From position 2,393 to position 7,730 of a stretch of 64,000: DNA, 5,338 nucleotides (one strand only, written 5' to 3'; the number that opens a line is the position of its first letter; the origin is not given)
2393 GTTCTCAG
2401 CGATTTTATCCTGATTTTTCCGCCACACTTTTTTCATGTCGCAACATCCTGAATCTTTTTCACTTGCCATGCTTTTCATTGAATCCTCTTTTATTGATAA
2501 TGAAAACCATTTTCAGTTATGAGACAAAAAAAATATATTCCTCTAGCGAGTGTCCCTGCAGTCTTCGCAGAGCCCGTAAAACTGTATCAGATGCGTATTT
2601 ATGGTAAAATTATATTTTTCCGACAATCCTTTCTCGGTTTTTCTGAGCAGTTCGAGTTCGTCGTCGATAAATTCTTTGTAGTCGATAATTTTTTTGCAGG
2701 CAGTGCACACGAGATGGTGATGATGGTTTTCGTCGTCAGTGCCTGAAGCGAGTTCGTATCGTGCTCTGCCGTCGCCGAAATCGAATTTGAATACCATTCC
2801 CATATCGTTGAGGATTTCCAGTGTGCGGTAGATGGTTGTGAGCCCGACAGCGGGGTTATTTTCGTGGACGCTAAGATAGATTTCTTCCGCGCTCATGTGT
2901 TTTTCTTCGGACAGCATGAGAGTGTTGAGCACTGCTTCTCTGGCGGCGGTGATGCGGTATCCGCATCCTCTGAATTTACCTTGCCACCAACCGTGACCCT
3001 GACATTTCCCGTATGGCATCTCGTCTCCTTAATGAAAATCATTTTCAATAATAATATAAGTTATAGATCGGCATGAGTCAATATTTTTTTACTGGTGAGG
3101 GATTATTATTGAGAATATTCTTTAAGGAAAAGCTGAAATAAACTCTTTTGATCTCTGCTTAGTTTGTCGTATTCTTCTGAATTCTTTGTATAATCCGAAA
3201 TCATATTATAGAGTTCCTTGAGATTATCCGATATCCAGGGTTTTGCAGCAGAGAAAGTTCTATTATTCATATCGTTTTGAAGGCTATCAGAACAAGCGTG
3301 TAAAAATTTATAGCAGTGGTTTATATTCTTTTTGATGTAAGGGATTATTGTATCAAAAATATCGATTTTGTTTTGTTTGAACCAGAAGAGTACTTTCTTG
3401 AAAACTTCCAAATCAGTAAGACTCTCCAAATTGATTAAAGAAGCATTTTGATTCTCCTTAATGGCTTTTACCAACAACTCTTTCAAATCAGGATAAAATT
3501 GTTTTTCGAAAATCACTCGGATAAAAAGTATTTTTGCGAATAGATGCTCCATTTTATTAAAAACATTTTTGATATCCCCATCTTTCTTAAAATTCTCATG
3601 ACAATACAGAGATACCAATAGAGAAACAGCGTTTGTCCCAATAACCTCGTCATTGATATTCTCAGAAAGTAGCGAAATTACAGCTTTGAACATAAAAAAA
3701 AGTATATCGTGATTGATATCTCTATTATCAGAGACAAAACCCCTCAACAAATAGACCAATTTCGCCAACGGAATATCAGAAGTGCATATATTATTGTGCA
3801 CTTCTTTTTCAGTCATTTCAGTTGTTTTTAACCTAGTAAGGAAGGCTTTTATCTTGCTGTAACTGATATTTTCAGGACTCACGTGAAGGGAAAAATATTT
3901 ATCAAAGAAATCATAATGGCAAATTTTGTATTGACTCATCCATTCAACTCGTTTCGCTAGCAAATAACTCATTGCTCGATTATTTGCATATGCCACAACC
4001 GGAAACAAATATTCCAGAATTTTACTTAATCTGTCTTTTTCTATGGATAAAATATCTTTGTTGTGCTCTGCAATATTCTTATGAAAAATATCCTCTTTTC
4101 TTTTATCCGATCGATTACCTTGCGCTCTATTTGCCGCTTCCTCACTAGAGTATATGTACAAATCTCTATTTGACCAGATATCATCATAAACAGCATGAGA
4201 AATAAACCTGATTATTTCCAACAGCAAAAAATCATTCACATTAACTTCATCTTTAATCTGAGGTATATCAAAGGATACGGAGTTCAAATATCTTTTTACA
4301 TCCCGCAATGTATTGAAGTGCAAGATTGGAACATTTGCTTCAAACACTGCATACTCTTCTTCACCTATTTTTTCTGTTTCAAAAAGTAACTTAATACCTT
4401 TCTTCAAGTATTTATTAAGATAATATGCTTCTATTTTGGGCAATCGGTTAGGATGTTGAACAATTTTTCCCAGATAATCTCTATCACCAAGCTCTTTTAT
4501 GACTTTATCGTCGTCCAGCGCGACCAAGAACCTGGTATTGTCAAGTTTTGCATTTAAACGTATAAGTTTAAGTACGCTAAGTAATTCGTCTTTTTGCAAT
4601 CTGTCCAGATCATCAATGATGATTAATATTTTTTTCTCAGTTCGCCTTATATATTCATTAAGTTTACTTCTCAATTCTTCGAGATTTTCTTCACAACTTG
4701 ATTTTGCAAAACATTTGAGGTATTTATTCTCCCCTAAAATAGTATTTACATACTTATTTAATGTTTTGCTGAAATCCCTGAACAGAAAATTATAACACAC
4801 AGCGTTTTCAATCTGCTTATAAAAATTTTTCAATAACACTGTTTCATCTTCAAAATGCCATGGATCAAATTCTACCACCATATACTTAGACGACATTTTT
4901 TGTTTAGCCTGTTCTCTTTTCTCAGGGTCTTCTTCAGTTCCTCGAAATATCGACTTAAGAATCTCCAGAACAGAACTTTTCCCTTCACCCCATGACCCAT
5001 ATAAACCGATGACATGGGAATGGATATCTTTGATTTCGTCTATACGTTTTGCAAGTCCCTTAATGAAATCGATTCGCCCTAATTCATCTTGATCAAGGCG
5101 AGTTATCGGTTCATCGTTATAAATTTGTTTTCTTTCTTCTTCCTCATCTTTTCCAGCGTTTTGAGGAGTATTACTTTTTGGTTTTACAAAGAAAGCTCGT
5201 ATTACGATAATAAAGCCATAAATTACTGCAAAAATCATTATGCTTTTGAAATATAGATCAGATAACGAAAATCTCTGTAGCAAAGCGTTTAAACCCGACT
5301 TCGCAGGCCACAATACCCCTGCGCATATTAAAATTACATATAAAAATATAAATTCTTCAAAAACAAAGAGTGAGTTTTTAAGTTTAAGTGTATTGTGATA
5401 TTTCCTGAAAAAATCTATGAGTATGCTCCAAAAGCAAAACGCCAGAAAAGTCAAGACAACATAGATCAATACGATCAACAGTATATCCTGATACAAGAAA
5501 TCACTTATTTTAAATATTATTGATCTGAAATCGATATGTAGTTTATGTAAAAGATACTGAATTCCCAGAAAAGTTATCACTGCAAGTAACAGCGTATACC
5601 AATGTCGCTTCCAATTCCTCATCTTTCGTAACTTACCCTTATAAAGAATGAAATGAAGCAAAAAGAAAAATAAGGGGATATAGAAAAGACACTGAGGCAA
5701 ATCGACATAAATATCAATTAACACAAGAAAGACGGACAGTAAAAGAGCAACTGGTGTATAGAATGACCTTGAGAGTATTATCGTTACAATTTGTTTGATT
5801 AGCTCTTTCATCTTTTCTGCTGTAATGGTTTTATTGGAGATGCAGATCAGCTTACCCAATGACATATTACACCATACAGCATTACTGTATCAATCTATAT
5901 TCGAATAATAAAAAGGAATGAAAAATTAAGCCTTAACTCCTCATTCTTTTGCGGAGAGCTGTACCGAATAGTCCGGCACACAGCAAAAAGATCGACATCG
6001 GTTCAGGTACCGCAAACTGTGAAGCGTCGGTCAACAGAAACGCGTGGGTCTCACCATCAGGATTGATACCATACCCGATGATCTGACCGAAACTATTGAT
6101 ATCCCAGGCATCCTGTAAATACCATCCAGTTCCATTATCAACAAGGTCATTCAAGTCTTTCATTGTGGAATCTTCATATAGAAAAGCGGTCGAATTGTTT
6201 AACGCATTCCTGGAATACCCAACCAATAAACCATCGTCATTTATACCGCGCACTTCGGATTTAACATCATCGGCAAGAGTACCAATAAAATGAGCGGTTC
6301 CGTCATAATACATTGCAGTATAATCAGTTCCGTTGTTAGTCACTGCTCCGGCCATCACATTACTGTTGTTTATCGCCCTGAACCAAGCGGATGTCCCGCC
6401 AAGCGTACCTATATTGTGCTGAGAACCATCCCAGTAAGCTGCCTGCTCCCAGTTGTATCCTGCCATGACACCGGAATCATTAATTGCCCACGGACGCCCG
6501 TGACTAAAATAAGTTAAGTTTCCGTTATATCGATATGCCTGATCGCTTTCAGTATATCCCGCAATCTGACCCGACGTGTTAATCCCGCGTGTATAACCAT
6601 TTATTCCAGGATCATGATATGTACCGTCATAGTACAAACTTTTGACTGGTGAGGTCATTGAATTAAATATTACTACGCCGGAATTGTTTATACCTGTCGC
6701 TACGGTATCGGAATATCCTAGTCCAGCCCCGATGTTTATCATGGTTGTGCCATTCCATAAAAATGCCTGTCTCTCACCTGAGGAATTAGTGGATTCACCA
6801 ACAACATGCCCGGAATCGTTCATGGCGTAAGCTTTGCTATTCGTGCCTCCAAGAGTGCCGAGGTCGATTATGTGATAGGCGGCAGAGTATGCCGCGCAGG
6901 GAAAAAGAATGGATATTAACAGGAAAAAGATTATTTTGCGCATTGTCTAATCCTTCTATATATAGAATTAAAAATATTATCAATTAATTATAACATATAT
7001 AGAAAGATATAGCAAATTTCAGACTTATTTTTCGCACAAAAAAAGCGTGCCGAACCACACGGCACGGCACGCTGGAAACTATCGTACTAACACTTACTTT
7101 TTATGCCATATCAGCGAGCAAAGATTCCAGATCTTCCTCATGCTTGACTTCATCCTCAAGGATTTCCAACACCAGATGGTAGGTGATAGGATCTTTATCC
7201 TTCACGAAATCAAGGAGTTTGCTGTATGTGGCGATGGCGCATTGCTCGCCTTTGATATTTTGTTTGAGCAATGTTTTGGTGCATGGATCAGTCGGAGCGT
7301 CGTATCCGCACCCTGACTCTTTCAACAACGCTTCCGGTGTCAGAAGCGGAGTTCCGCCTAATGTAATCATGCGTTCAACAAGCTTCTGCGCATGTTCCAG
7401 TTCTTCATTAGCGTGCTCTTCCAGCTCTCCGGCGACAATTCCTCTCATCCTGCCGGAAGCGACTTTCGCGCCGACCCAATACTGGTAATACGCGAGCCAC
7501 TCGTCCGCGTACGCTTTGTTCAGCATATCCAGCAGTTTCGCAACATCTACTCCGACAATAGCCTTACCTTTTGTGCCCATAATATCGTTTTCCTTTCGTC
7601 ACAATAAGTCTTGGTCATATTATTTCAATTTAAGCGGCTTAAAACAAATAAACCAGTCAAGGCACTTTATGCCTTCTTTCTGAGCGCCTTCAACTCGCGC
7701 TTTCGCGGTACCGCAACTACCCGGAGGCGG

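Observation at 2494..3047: Candidate Fur regulon: near-identical 7-1-7 palindromes upstream of fur, the methyltransferase-mrp operon and DUF5320/NifB-like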

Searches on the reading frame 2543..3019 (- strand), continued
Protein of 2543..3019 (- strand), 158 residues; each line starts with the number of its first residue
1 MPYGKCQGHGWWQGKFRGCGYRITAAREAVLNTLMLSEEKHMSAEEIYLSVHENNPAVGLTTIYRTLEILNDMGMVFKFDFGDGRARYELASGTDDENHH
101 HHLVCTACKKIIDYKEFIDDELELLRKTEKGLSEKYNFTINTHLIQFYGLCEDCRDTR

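Call 27: search_protein_families(library=pfam, proteins=[P0012, P0118, P0073, P0084], max_evalue=10)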
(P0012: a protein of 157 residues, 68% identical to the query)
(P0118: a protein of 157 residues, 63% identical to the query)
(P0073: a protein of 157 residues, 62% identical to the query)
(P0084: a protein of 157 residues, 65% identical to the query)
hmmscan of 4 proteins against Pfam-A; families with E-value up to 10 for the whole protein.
P0012 (157 aa): 4 families
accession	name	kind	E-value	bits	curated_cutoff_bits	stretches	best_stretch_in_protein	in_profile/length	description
PF01475.25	FUR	-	3.9e-30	104.9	23.1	1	20-147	3-121/121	Ferric uptake regulator family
PF08100.18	Dimerisation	-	0.01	16.1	25.6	1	30-94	30-88/93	O-methyltransferase dimerisation domain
PF17253.7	DUF5320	-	0.032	15.8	27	1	1-20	1-21/99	Family of unknown function (DUF5320)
PF07106.19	TBPIP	-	0.072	13.5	22.8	1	28-81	4-54/62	TBPIP/Hop2 winged helix domain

P0118 (157 aa): 6 families
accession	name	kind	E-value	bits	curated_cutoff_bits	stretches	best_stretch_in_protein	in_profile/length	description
PF01475.25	FUR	-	1.6e-29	102.9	23.1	1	20-147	3-121/121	Ferric uptake regulator family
PF10492.14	Nrf1_activ_bdg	-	0.032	15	20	1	95-124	51-80/82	Nrf1 activator activation site binding domain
PF01978.25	TrmB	-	0.047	14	25.6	1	35-78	17-55/68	Sugar-specific transcriptional regulator TrmB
PF17253.7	DUF5320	-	0.084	14.5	27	1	1-17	1-16/99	Family of unknown function (DUF5320)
PF08100.18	Dimerisation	-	0.1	12.9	25.6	1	30-92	30-86/93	O-methyltransferase dimerisation domain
PF21362.3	Sina_RING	-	1.1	9.9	29.3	1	99-110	17-28/35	E3 ubiquitin-protein ligase sina/sinah, RING finger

P0073 (157 aa): 3 families
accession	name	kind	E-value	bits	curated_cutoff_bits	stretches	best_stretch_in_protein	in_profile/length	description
PF01475.25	FUR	-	9.5e-31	106.9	23.1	1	20-147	3-121/121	Ferric uptake regulator family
PF07106.19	TBPIP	-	0.02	15.2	22.8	1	28-81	4-54/62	TBPIP/Hop2 winged helix domain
PF17253.7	DUF5320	-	0.33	12.6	27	1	1-19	1-18/99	Family of unknown function (DUF5320)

P0084 (157 aa): 7 families
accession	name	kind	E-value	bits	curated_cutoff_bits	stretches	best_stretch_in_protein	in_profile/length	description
PF01475.25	FUR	-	5.3e-32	111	23.1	1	20-147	3-121/121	Ferric uptake regulator family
PF00412.28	LIM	-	0.0092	16.7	22.9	1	88-120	13-45/58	LIM domain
PF07106.19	TBPIP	-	0.038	14.4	22.8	1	28-81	4-54/62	TBPIP/Hop2 winged helix domain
PF08321.18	PPP5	-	0.046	14.3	23.5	1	112-145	52-83/93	PPP5 TPR repeat region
PF17253.7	DUF5320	-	0.058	15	27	1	1-20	1-21/99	Family of unknown function (DUF5320)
PF08100.18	Dimerisation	-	0.084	13.1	25.6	1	30-90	30-84/93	O-methyltransferase dimerisation domain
PF13790.11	SR1P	-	0.18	12.5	26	1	102-113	4-15/37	SR1 protein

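Call 30: find_encoding_contigs(protein=window:2543-3019:-, flank=10000, max_places=3)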
Protein window:2543-3019:- (158 aa): 5 contigs read that carry it; 3 places shown.
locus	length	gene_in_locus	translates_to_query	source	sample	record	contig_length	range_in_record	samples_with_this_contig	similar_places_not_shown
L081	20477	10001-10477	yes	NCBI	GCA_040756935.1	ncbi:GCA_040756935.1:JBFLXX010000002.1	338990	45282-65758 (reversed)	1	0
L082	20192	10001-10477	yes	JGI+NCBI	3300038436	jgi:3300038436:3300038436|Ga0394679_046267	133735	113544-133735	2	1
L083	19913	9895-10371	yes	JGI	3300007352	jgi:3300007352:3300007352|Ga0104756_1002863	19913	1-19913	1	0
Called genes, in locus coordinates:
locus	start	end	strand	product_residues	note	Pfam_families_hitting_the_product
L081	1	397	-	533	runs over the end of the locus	PF18884:TSP3_bac (weak)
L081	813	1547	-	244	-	PF25470:DUF7901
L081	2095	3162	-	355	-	PF10102:DUF2341 (weak)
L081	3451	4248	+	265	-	-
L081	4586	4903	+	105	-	PF27232:MJ1433_C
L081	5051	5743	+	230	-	PF00578:AhpC-TSA, PF08534:Redoxin, PF10417:1-cysPrx_C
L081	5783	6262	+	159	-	PF00210:Ferritin, PF02915:Rubrerythrin (faint)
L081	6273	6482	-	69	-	-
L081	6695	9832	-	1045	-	-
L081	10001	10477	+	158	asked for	PF01475:FUR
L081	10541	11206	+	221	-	PF13489:Methyltransf_23 (weak), PF01209:Ubie_methyltran, PF09445:Methyltransf_15 (weak), PF13847:Methyltransf_31, PF08241:Methyltransf_11, PF08242:Methyltransf_12, PF13649:Methyltransf_25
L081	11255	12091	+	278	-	PF01656:CbiA, PF09140:MipZ (weak), PF10609:ParA, PF13614:AAA_31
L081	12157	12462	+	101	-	PF17253:DUF5320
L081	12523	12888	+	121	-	PF02579:Nitro_FeMo-Co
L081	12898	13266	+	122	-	PF02579:Nitro_FeMo-Co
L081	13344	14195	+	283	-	PF01656:CbiA, PF10609:ParA (weak), PF13614:AAA_31 (faint), PF12838:Fer4_7 (faint), PF13187:Fer4_9 (faint), PF14697:Fer4_21 (weak), PF00037:Fer4 (weak), PF10609:ParA (weak), +2 more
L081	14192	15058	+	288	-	PF01656:CbiA, PF12838:Fer4_7 (faint), PF00037:Fer4 (faint), PF14697:Fer4_21, PF13484:Fer4_16 (faint), PF10609:ParA (weak)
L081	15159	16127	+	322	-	PF00535:Glycos_transf_2, PF10111:Glyco_tranf_2_2 (weak)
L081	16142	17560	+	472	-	PF01593:Amino_oxidase, PF13450:NAD_binding_8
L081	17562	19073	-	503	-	PF02366:PMT, PF13231:PMT_2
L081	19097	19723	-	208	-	PF14103:DUF4276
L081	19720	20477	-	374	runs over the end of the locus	PF02463:SMC_N (weak), PF11398:DUF2813 (faint), PF13175:AAA_15, PF13476:AAA_23 (weak), PF13304:AAA_21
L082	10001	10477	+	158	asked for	PF01475:FUR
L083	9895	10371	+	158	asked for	PF01475:FUR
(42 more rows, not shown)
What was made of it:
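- On ORP (orange protein) gene cluster: L081 13344-14195 and 14192-15058, CbiA plus Fer4, just beyond the window edge (call 30)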

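Call 46: predict_structure(alignment_id=A2)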
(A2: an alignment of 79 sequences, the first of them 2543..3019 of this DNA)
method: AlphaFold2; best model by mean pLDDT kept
length: 158 residues; sequences in the alignment: 79
mean_pLDDT: 78.9   pTM: 0.64
mean pLDDT of the five models: 78.9, 76.9, 76.1, 75.6, 73.9
residues with pLDDT >= 90: 40; 70-90: 86; 50-70: 21; < 50: 11
segments of 3 or more residues with pLDDT < 50: 1-8, 94-96
pLDDT, mean of each block of 10 residues (from residue 1): 41 71 86 83 93 92 94 86 84 57 79 72 82 88 75 81
secondary structure, 60 per line:
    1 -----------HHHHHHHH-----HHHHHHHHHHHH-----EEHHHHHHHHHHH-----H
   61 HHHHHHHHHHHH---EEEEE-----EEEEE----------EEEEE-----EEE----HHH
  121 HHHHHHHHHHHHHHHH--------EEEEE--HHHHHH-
elements in order: H12-19 H25-36 H44-54 H60-72 E76-80 E86-90 E101-105 E111-113 H118-136 E145-149 H152-157
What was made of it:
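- AlphaFold predicts a disordered tail followed by an ordinary Fur helix 1 (call 46).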

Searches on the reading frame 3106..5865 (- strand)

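Call 8: search_protein_families(library=pfam, proteins=[window:3106-5865:-], max_evalue=0.01)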
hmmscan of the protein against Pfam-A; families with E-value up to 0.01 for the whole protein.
window:3106-5865:- (919 aa): 4 families
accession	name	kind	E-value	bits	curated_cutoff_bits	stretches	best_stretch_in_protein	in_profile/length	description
PF07693.20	KAP_NTPase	-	1.1e-31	110.7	20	1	265-531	2-287/293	KAP family P-loop domain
PF13401.12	AAA_22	-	6.7e-05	23.6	27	1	287-435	9-107/130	AAA domain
PF13191.12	AAA_16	-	0.0072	17.3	32.6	0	268-436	9-157/167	AAA ATPase domain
PF01637.24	ATPase_2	-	0.0091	16.3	33.2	0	345-425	75-124/225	ATPase domain predominantly from Archaea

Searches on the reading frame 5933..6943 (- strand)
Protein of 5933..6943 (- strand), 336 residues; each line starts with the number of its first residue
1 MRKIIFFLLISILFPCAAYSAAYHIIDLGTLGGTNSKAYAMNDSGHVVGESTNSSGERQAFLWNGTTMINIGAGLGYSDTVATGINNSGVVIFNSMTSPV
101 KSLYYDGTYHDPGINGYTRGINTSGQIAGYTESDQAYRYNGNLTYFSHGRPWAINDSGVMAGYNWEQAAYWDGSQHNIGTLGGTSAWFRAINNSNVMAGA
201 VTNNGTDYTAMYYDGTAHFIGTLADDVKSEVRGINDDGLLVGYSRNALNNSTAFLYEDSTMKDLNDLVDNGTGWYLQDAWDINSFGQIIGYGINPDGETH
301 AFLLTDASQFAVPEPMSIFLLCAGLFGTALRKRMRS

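Call 8: search_protein_families(library=pfam, proteins=[window:5933-6943:-], max_evalue=0.01)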
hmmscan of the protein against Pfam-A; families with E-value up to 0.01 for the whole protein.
window:5933-6943:- (336 aa): 2 families
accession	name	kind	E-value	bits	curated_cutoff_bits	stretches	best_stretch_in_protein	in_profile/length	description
PF11949.14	DUF3466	-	1e-05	24.7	25.1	1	120-291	324-505/609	Protein of unknown function (DUF3466)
PF07589.16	PEP-CTERM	-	0.00039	20.8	20.7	1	311-333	1-24/24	PEP-CTERM motif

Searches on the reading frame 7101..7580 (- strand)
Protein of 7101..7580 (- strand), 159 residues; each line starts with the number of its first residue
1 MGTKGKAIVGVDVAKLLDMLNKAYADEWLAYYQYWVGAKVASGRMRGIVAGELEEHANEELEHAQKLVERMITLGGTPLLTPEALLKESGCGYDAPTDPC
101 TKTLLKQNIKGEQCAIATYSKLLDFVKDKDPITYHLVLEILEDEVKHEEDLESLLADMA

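Call 8: search_protein_families(library=pfam, proteins=[window:7101-7580:-], max_evalue=0.01)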
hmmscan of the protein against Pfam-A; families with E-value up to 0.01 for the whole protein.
window:7101-7580:- (159 aa): 4 families
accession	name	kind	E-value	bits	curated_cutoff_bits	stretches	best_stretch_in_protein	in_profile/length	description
PF00210.30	Ferritin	-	2.8e-27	95.8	24.5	1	18-158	2-139/142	Ferritin-like domain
PF02915.23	Rubrerythrin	-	1.9e-06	28.8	22.8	0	104-158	2-56/137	Rubrerythrin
PF03232.19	COQ7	-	0.0014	18.7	23.5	0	103-156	5-57/169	Ubiquinone biosynthesis protein COQ7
PF13668.12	Ferritin_2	-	0.0048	17.5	24.7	1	17-149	3-130/138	Ferritin-like domain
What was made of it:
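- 7101..7580 (-): DPS-like ferritin-superfamily protein. PF00210, 95.8 bits (call 8).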

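Call 9: search_protein_families(library=ncbifam, proteins=[window:7101-7580:-], max_evalue=0.01)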
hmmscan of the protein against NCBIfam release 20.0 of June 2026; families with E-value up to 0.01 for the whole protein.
window:7101-7580:- (159 aa): 5 families
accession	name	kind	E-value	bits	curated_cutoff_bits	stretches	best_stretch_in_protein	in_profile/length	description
NF040955.1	Arch_DPS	equivalog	3.2e-22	79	250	1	9-156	11-160/177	DNA protection during starvation protein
NF009990.0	PRK13456.1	equivalog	1.7e-21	76.6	158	1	10-156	17-165/188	DNA protection protein DPS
TIGR00754.1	bfr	equivalog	7.1e-06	26.1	125.55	1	15-155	6-138/157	bacterioferritin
NF041388.1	DNAstvprot_Halo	equivalog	1.7e-05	24.8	170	1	15-157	23-166/171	DNA starvation/stationary phase protection protein DpsA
NF052461.1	DNAProtecDpsACyan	equivalog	0.0022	17.7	300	1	16-118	28-130/176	DNA starvation/stress protection protein DpsA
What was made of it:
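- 7101..7580 (-): Archaeal-type DPS models at 77-79 bits, below their cutoffs (call 9).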
